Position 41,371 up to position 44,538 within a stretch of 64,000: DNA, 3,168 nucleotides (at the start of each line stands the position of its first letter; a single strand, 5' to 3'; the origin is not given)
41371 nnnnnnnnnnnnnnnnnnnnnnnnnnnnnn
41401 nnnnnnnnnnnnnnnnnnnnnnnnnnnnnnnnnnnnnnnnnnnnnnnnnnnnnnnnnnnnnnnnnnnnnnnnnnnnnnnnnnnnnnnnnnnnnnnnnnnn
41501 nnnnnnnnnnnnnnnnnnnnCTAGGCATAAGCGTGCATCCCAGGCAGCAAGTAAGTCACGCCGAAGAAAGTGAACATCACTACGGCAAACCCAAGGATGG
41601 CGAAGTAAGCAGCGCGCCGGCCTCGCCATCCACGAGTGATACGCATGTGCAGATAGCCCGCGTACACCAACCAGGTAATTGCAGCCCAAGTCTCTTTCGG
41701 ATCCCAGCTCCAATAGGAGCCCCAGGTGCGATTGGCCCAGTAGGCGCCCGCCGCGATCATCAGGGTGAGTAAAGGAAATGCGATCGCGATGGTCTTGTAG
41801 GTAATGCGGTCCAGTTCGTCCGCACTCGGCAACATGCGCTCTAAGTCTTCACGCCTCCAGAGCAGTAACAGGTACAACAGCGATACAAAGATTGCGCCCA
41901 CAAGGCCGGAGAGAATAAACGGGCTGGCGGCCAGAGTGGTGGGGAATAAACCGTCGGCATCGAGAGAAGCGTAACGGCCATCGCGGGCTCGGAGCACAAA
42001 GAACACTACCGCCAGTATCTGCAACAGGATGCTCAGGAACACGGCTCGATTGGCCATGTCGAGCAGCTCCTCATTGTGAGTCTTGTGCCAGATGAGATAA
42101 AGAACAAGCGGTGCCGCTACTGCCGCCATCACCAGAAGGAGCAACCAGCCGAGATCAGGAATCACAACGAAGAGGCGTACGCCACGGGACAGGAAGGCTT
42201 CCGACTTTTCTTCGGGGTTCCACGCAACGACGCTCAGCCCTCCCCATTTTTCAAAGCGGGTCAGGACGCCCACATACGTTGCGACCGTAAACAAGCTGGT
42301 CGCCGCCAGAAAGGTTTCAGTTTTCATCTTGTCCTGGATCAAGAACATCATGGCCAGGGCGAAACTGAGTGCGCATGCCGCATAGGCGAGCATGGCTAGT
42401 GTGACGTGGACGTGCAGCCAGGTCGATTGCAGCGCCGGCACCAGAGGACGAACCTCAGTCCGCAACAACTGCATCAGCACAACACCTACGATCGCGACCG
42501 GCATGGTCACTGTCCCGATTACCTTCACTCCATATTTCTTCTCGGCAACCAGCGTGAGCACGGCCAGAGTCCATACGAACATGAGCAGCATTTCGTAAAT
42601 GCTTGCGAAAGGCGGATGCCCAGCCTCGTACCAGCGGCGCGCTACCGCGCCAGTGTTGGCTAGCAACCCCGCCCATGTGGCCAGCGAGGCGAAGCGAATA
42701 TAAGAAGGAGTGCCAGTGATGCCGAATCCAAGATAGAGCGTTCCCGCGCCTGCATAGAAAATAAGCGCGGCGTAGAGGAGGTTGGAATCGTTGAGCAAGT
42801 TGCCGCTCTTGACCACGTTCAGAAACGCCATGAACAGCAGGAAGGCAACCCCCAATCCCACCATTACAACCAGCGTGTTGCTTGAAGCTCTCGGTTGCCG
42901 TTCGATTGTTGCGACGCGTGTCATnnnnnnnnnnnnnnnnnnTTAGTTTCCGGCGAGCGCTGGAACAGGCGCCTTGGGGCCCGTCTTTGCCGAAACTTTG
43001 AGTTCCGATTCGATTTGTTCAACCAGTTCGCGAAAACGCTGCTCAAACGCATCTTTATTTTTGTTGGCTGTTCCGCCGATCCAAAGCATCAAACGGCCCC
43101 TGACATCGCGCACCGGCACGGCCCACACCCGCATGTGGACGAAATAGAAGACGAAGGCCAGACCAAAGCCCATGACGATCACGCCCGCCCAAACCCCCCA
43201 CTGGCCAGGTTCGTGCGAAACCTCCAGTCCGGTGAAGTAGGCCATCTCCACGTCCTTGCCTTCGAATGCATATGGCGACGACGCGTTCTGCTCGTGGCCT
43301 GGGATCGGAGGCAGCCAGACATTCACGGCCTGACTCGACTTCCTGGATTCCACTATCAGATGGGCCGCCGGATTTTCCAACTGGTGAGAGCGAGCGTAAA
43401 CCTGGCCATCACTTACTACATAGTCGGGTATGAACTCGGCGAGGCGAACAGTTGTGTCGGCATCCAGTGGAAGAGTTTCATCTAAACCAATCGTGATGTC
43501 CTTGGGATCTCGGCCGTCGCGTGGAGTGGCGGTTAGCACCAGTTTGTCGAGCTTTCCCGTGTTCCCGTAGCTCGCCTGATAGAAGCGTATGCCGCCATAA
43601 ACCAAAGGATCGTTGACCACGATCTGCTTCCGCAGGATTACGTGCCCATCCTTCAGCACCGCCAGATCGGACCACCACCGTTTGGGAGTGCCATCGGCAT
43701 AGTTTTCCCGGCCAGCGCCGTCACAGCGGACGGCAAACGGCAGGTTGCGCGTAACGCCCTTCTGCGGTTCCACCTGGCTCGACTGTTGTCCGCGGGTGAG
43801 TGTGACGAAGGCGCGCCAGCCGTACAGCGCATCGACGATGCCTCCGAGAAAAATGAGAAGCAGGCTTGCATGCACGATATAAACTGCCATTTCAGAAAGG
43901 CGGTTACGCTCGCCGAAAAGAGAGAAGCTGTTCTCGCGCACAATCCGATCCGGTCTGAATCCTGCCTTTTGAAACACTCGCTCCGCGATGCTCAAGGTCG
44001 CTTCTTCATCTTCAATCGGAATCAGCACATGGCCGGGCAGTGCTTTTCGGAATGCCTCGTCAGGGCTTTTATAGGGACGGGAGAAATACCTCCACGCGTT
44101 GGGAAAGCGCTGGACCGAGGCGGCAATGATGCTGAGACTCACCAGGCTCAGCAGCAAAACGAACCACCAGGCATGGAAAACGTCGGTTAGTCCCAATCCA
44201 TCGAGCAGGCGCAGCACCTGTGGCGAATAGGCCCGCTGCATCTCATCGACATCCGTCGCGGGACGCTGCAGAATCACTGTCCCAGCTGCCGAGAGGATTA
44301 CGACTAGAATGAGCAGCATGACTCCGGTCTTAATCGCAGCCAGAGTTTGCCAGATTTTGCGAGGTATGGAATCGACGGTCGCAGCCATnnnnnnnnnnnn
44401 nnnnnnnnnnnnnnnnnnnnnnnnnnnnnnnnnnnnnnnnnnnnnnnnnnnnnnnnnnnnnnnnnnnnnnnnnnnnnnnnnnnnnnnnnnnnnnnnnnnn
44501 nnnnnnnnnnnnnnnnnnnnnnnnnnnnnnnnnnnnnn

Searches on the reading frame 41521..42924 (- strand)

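Call 23: search_protein_families(library=pfam, proteins=[window:41521-42924:-], max_evalue=0.0001)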
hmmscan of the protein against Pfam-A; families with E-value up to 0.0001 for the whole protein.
window:41521-42924:- (467 aa): 1 family
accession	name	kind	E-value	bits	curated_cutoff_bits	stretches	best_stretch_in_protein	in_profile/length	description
PF01578.25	Cytochrom_C_asm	-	3.6e-49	167.7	29.9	2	273-464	15-212/212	Cytochrome C assembly protein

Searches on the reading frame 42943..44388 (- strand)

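Call 23: search_protein_families(library=pfam, proteins=[window:42943-44388:-], max_evalue=0.0001)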
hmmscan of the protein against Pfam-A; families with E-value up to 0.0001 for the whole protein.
window:42943-44388:- (481 aa): 1 family
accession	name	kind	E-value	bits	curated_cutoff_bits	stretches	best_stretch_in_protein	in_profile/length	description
PF05140.19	ResB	-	3e-82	277.4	24.6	2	20-346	2-310/486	ResB-like family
